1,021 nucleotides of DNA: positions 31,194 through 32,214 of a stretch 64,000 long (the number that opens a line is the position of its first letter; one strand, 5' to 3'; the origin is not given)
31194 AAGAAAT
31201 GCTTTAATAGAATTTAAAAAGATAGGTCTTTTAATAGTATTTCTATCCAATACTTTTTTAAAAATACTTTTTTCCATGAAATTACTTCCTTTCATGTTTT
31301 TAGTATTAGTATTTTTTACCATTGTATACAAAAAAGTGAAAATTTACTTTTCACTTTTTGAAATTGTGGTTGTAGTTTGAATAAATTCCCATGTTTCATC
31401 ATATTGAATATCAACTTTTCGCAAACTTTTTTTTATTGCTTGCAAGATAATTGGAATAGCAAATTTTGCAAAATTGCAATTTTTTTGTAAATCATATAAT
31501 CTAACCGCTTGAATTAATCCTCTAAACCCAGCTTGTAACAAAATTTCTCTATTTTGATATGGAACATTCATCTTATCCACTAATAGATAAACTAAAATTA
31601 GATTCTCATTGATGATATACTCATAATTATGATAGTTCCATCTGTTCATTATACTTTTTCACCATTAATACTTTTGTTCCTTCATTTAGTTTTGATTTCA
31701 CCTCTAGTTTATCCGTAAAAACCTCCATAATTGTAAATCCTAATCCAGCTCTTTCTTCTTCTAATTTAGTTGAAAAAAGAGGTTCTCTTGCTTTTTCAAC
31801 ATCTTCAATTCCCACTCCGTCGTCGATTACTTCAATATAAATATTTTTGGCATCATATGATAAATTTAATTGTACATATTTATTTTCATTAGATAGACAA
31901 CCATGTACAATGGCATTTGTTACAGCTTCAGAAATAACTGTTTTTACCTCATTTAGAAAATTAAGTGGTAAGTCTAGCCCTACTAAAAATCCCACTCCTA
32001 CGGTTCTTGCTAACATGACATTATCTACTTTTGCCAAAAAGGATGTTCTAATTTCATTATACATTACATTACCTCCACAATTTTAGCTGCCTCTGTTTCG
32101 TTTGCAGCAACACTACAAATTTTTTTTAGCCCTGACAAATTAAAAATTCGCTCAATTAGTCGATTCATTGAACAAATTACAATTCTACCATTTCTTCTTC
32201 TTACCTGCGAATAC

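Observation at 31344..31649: sigF is reduced to a 101-aa sigma-region-2-only ORF inside an otherwise intact dacF-spoIIAA-spoIIAB-sigF-spoVA locus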

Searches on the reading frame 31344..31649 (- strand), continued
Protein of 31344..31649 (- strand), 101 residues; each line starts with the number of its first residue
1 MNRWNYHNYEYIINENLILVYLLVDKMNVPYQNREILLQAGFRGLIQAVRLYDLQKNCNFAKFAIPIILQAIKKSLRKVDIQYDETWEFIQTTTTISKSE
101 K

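Call 55: fold_search(model_id=the predicted structure, library=pdb)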
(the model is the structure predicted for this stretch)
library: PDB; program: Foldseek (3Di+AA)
matches with E <= 10: 285; with E <= 0.001: 0
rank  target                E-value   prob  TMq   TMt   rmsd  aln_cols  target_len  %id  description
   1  8b3z_A                9.0e-03  1.00  0.68  0.85   2.0        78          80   28  SigE N-terminal Domain (released 2023-08-23)
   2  4x8k_A                1.5e-02  1.00  0.63  0.53   1.8        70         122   30  Mycobacterium tuberculosis RbpA-SID in complex with SigmaA domain 2 (released 2015-06-03)
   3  8b3z_B                1.5e-02  1.00  0.65  0.84   1.9        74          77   30  SigE N-terminal Domain (released 2023-08-23)
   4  6pmi_F                1.9e-02  1.00  0.63  0.28   6.5        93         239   25  Sigm28-transcription initiation complex with specific promoter at the state 1 (released 2020-05-13)
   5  9e7y_F                2.5e-02  1.00  0.60  0.21   1.9        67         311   31  De Novo Mycobacterium tuberculosis transcription initiation promoter complex with 7-mer RNA and disordered Beta' Lid e (released 2025-10-01)
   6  9ujk_F                2.7e-02  1.00  0.60  0.19   2.0        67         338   30  CryoEM structure of the T.thermophilus transcription initiation complex in the presence of ATP (released 2025-10-22)
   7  9e85_F                2.7e-02  1.00  0.57  0.19   2.0        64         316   33  De Novo Mycobacterium tuberculosis transcription initiation promoter complex with 6-mer RNA and closed Beta' clamp (RN (released 2025-10-01)
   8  8gzg_F                2.7e-02  1.00  0.63  0.22   8.6       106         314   25  Cryo-EM structure of Synechocystis sp. PCC 6803 RPitc (released 2023-04-19)
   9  5h6x_B                3.4e-02  1.00  0.62  0.65   2.2        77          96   22  The crystal structure of RpoS fragment including a partial region 1.2 and region 2 from intracellular pathogen Legione (released 2017-11-22)
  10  9a7s_A                3.8e-02  1.00  0.62  0.26   1.6        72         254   25  Integrative model of RPSD-RPOB by crosslinking MS and deep learning (released 2024-09-18)
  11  8vjl_B                3.8e-02  1.00  0.64  0.56   2.4        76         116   29  SpoIVFB:pro-sigmaK complex (released 2024-10-02)
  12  8x6g_H                3.8e-02  1.00  0.63  0.28   2.3        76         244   26  Cryo-EM structure of Staphylococcus aureus sigB-dependent RNAP-promoter open complex (released 2024-06-05)
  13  5uh5_F                4.1e-02  1.00  0.61  0.20   1.9        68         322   31  Crystal structure of Mycobacterium tuberculosis transcription initiation complex containing 3 nt of RNA (released 2017-04-12)
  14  8qn8_F                4.1e-02  1.00  0.62  0.42   1.9        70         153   30  Mycobacterium smegmatis RNA polymerase in complex with HelD, SigA and RbpA in State II (released 2024-10-02)
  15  6dcf_F                4.3e-02  1.00  0.65  0.23   2.0        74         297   30  Crystal structure of a Mycobacterium smegmatis transcription initiation complex with Rifampicin-resistant RNA polymera (released 2018-09-05)
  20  8b3z_E                4.6e-02  1.00  0.60  0.76   2.0        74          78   28  SigE N-terminal Domain (released 2023-08-23)
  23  8b3z_C                4.9e-02  1.00  0.60  0.80   2.0        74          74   28  SigE N-terminal Domain (released 2023-08-23)
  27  8b3z_F                5.2e-02  1.00  0.62  0.79   2.0        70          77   31  SigE N-terminal Domain (released 2023-08-23)
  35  8b3z_D                6.2e-02  1.00  0.63  0.80   2.1        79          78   26  SigE N-terminal Domain (released 2023-08-23)
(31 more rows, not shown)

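Call 56: search_solved_structures(query=window:31347-31649:-, max_evalue=0.01, show_alignments=2)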
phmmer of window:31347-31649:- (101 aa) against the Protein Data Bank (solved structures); distinct sequences matched with E-value up to 0.01: 3.
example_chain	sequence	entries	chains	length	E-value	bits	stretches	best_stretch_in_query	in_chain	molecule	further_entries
1l0o_C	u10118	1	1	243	8.8e-05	25.8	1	10-78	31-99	sigma factor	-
8x6g_H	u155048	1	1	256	0.003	20.8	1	19-78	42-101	RNA polymerase sigma factor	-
3mzy_A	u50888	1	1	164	0.0054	20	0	34-83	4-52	RNA polymerase sigma-H factor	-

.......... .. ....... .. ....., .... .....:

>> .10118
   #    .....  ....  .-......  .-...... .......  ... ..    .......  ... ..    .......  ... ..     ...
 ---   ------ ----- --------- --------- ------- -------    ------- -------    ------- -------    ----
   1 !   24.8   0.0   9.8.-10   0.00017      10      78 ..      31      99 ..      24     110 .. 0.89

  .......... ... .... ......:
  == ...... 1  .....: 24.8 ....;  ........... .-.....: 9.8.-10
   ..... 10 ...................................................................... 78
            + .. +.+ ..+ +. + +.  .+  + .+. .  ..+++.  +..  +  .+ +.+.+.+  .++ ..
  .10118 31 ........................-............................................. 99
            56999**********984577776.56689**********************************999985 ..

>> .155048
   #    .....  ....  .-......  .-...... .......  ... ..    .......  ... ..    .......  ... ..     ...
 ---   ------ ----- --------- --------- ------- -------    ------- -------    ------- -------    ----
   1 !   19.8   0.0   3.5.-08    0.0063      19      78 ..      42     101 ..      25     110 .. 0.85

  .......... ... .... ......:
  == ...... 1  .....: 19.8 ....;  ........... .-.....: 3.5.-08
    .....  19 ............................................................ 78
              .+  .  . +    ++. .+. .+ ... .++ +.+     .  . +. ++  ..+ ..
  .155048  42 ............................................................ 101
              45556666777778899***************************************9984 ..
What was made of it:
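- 31410..31625 (-): residues 9-80: sigma domain 2 (regions 2.1-2.4). Aligns to sigmaF 1L0O_C residues 31-99 (call 56).
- Checked: The best solved relative by sequence is sigmaF in the SpoIIAB-sigmaF complex, 1L0O chain C residues 31-99 (call 56).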

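Call 58: find_encoding_contigs(protein=P0047, flank=5000, max_places=2)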
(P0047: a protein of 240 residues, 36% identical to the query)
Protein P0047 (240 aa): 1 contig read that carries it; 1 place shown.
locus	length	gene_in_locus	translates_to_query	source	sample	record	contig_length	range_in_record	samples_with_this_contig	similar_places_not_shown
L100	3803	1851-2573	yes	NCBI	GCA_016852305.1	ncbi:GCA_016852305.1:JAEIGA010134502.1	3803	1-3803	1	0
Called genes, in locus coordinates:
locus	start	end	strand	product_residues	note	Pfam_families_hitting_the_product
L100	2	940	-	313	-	?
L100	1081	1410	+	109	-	PF01740:STAS, PF13466:STAS_2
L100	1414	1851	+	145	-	PF13581:HATPase_c_2, PF02518:HATPase_c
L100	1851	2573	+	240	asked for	PF04542:Sigma70_r2, PF08281:Sigma70_r4_2 (faint), PF04545:Sigma70_r4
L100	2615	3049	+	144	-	PF03862:SpoVAC_SpoVAEB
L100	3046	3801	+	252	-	?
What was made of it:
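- Tried and rejected: P0047, a candidate, turned out to be an ordinary sigF in the same slot of another organism (call 58).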

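Call 59: find_encoding_contigs(protein=P0020, flank=3000, max_places=2)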
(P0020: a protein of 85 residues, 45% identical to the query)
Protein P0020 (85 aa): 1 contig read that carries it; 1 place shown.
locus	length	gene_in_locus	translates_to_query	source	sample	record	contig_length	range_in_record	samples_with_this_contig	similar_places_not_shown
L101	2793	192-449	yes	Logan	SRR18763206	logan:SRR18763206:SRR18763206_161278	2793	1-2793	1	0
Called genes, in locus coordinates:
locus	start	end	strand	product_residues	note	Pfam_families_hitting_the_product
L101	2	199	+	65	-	?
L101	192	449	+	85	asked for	PF04542:Sigma70_r2 (weak)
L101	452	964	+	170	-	PF03862:SpoVAC_SpoVAEB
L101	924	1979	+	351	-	PF07451:SpoVAD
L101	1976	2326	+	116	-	PF03862:SpoVAC_SpoVAEB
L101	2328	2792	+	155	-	?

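Call 60: find_encoding_contigs(protein=P0040, flank=3000, max_places=2)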
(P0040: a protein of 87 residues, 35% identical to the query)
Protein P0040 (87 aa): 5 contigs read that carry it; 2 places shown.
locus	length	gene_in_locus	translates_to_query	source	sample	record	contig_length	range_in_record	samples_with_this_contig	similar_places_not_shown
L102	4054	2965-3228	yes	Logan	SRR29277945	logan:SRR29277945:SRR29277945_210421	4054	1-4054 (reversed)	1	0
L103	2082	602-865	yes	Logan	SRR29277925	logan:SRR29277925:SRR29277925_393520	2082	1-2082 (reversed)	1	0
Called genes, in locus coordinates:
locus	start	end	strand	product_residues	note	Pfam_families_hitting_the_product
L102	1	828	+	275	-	?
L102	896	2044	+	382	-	PF00768:Peptidase_S11, PF13354:Beta-lactamase2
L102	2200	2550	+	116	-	PF01740:STAS, PF13466:STAS_2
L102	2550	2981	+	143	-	PF13581:HATPase_c_2, PF02518:HATPase_c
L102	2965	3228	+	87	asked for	-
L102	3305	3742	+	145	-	PF03862:SpoVAC_SpoVAEB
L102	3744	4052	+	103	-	?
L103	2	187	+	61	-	?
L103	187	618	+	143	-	PF13581:HATPase_c_2, PF02518:HATPase_c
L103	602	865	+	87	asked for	-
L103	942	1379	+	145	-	PF03862:SpoVAC_SpoVAEB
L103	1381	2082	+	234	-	?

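Call 85: find_homologous_proteins(query=A4, max_evalue=0.001)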
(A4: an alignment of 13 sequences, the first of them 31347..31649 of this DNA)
Query A4 (13 sequences) (101 aa, profile of the alignment): 19 proteins with E <= 0.001 among 352 candidates.
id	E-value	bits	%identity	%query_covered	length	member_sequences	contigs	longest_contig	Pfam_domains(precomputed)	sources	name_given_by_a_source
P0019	1.4e-31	126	60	95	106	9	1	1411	PF04542.21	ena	-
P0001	1.8e-30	122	99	100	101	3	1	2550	PF04542.21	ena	-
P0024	2.0e-27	113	39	81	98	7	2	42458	PF04542.21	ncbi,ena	-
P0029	1.7e-26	110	37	78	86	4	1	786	-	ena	-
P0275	5.5e-25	105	41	75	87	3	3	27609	-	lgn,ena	-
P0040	5.6e-25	105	35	76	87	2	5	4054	-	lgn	-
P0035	4.4e-24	102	38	60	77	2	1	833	-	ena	-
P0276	8.2e-24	101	35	70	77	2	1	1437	-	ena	-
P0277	1.5e-23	100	41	72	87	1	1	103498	-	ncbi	-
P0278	3.4e-23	99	42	75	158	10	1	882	-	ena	-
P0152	6.6e-22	95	30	70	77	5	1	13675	-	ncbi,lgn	-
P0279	2.3e-21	93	34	70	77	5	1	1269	-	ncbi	-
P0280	2.3e-21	93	35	70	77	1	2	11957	-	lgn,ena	-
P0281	3.0e-21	93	34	66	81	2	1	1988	-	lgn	-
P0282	9.6e-21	91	38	60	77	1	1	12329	-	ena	-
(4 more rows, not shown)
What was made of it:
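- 19 clusters at 90% identity were found, 18 of them 76-106 aa long; the other is 158 aa on an 882-nt contig (call 85).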

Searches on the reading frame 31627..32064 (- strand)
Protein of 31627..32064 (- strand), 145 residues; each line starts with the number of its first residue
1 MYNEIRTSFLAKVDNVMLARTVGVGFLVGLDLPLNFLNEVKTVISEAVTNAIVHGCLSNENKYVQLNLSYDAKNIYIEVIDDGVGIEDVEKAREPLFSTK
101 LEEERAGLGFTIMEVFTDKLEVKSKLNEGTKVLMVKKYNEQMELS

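Call 3: search_protein_families(library=pfam, proteins=[window:31627-32064:-], max_evalue=0.01)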
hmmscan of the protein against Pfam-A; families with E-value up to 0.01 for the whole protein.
window:31627-32064:- (145 aa): 3 families
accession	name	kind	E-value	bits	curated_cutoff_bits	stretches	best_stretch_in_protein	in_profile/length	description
PF13581.12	HATPase_c_2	-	6.3e-19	68.7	27.4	1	10-136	2-127/127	Histidine kinase-like ATPase domain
PF02518.31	HATPase_c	-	1.5e-11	45.1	26.4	1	40-134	6-105/111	Histidine kinase-, DNA gyrase B-, and HSP90-like ATPase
PF14501.12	HATPase_c_5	-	0.0046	17.3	22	1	40-128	6-90/102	GHKL domain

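Call 4: search_protein_families(library=ncbifam, proteins=[window:31627-32064:-], max_evalue=0.01)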
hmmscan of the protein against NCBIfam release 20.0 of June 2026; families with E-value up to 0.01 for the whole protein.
window:31627-32064:- (145 aa): 30 families (the best 25 are shown)
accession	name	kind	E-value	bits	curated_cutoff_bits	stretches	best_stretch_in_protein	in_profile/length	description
TIGR01925.2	spIIAB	equivalog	1.8e-46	157.5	135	1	3-138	1-136/137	anti-sigma F factor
NF003144.0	PRK04069.1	equivalog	6.8e-12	45.1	145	1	3-140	6-145/161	anti-sigma B factor RsbW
TIGR01924.1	rsbW_low_gc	equivalog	4.8e-08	32.6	155.05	1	5-140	8-145/159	anti-sigma B factor RsbW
NF008468.0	PRK11360.1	equivalog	1.1e-07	30.6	646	1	41-142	508-612/616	two-component system sensor histidine kinase AtoS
NF008298.1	PRK11086.1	subfamily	1.8e-07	30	520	1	38-134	422-521/529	DcuS/MalK family sensor histidine kinase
NF038334.1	malate_HK_MalK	exception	2e-06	26.8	800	1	38-140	422-527/533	malate sensor histidine kinase MalK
NF008184.0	PRK10935.1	equivalog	4.9e-05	22.1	553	1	43-137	475-558/565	nitrate/nitrite two-component system sensor histidine kinase NarQ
TIGR02966.1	phoR_proteo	equivalog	5.6e-05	22.3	334.2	1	38-131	228-328/333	phosphate regulon sensor histidine kinase PhoR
NF041045.1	RsbA_anti_sig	subfamily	0.00015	21.2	210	1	18-133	193-299/303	anti-sigma factor RsbA family regulatory protein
NF046044.1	PnpS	equivalog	0.00016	20.8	400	1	39-133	285-386/390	two-component system histidine kinase PnpS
NF010076.0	PRK13557.1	subfamily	0.0002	19.9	631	1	60-135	310-391/540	histidine kinase famiy protein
NF049962.1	HisKinFlgSCampy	equivalog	0.00022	20.3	600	1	58-111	259-312/338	fla regulon two-component system sensor histidine kinase FlgS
NF045595.1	HK_scytonemin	equivalog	0.00037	19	865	1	43-135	535-632/637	scytonemin biosynthesis sensor histidine kinase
NF052574.1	HisKinEspCMyxo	equivalog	0.00061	18.1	1200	1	60-129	552-628/785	serine histidine kinase EspC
NF011874.0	PRK15347.1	equivalog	0.00061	17.9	852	1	63-135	533-611/921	two component system sensor kinase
NF046026.1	HisKinCckACaul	equivalog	0.003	15.7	1000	1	73-111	461-501/678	cell cycle histidine kinase CckA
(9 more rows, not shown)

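Call 20: find_related_loci(query=A1, collection=genome_contigs, flank=5000)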
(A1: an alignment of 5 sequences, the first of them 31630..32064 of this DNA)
Query A1 (145 aa) in genome_contigs; peptide patterns used: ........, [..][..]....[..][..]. (x = any residue, [..] = any of these).
158 stretches matched a pattern; 86 encode a relative of the query (tblastn E <= 1e-3); the best 80 are kept; 80 distinct loci.
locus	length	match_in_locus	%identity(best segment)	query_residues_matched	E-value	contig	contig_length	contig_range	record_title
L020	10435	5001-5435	92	1-145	3e-86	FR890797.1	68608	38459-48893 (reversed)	Staphylococcus sp. CAG:324 genomic scaffold, scf6, whole genome shotgun sequence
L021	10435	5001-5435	90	1-145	5e-86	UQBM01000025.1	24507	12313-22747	uncultured Mollicutes bacterium isolate UMGS116 genome assembly, contig: NODE_766_length_24507_cov_42.286193, whole geno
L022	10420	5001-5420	85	1-140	1e-79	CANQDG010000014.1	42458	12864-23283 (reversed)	MAG: uncultured Bacilli bacterium isolate Lapin-005__bin89 genome assembly, contig: Lapin-005__NODE_1127_length_42458_co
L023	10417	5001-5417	79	1-139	4e-73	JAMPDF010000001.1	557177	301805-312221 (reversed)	MAG: Prevotella sp. isolate NALB_7821b_9 Scaffold_#1__SCF_001__556534_bp, whole genome shotgun sequence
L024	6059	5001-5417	79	1-139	4e-73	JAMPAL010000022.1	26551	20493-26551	MAG: Anaeroplasma bactoclasticum isolate NALB_7813_16 Scaffold_#22__SCF_022___26551_bp, whole genome shotgun sequence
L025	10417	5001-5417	79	1-139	4e-73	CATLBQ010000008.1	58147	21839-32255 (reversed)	MAG TPA_asm: uncultured Bacilli bacterium isolate MGG03213_1680015441 genome assembly, contig: ERR2497921_129, whole gen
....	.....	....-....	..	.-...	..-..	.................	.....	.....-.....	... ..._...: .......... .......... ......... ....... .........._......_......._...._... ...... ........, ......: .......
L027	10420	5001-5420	76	2-141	2e-71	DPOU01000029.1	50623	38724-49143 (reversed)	MAG TPA_asm: Acholeplasmatales bacterium isolate UBA11505 contig_890, whole genome shotgun sequence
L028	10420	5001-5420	78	1-140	2e-71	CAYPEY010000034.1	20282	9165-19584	MAG TPA_asm: uncultured Staphylococcaceae bacterium isolate SRP315200_co1_851 genome assembly, contig: NODE_4783_length_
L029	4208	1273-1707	83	1-145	8e-71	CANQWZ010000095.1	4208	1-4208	MAG: uncultured Bacilli bacterium isolate Lapin-020__bin112 genome assembly, contig: Lapin-020__NODE_32894_length_4208_c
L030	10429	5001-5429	73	1-143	9e-69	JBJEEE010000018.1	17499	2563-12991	MAG: Bacilli bacterium isolate LOHA10_bin.030 NODE_1334_length_17499_cov_7.075900, whole genome shotgun sequence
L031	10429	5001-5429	71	1-143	1e-65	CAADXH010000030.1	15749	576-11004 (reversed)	MAG TPA_asm: Bacilli bacterium, isolate HGM10607, WGS project CAADXH010000000 data, contig: ERS396321_61_k85_27059, whol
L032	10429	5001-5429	69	1-143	2e-65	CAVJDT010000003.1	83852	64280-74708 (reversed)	Bacillota bacterium isolate H07681-L1_cleanbin_000020 genome assembly, contig: Spades_H07681-L1_contig_125, whole genome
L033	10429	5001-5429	72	1-143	4e-65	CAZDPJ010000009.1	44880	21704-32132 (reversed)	MAG TPA_asm: uncultured Staphylococcaceae bacterium isolate SRP313737_co1_111 genome assembly, contig: NODE_1369_length_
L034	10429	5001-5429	69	1-143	7e-65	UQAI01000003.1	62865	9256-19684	uncultured Mollicutes bacterium isolate UMGS75 genome assembly, contig: NODE_97_length_62865_cov_9.608645, whole genome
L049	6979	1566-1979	56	1-138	1e-48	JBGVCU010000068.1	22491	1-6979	MAG: Bacilli bacterium isolate fecal_MAG_453 fecal_MAG_453_contig_0068, whole genome shotgun sequence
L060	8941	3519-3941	50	1-141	4e-43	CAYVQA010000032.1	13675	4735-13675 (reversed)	MAG TPA_asm: uncultured Staphylococcaceae bacterium isolate SRP225648_co1_344 genome assembly, contig: NODE_11348_length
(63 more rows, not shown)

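Call 32: list_cluster_members(proteins=[L020:5416-5706:+, L021:5416-5706:+, L022:5419-5709:+, L029:1691-1924:+, L049:1990-2193:+, L060:3946-4176:+, L028:5416-5919:+, L023:5416-5937:+])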
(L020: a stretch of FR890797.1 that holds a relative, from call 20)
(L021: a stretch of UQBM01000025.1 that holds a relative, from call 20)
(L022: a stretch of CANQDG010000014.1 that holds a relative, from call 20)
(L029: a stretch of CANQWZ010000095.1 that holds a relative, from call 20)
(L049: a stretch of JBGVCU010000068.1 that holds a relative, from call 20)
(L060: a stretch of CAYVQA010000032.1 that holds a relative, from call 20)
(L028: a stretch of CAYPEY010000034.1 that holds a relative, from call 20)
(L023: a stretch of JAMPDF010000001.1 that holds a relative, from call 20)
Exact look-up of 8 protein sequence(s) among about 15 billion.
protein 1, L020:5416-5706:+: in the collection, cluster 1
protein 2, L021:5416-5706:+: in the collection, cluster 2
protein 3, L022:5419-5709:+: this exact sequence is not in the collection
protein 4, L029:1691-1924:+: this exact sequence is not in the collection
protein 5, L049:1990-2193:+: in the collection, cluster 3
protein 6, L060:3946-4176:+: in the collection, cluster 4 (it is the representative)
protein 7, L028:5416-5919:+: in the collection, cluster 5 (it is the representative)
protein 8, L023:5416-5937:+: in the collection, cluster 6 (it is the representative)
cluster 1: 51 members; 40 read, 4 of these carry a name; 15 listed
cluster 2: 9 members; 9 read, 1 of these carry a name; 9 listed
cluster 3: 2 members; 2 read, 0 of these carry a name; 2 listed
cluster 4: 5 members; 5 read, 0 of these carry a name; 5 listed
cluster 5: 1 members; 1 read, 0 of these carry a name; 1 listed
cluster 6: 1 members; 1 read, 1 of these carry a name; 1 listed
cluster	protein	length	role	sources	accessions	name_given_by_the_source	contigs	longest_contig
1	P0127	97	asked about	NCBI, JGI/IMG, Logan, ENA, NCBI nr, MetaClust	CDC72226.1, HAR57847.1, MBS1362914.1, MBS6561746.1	MAG TPA: hypothetical protein DCR62_03795 [Acholeplasmatales bacterium] | RNA polymerase sigma factor | hypothetical protein [Bacilli bacterium]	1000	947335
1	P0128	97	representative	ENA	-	-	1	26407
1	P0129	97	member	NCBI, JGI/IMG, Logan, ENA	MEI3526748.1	MAG: sigma factor [Bacilli bacterium] | RNA polymerase sigma factor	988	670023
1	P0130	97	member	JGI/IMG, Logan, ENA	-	DNA-directed RNA polymerase specialized sigma subunit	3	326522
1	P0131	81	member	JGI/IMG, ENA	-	DNA-directed RNA polymerase specialized sigma subunit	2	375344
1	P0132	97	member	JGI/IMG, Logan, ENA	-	-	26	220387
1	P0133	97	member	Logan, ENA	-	-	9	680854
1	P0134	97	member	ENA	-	-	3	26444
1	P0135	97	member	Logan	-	-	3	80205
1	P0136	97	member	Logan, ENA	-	-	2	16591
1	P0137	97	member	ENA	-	-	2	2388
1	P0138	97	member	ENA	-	-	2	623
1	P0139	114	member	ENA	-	-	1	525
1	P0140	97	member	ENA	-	-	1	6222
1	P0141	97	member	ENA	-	-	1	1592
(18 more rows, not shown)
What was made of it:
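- On Pseudogene / decaying remnant: The frame is intact on thousands of contigs (call 32).
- The 97-aa orthologues lie on at least 1000, 988 and 650 contigs (call 32). Thousands of contigs carry the orthologues (call 32).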
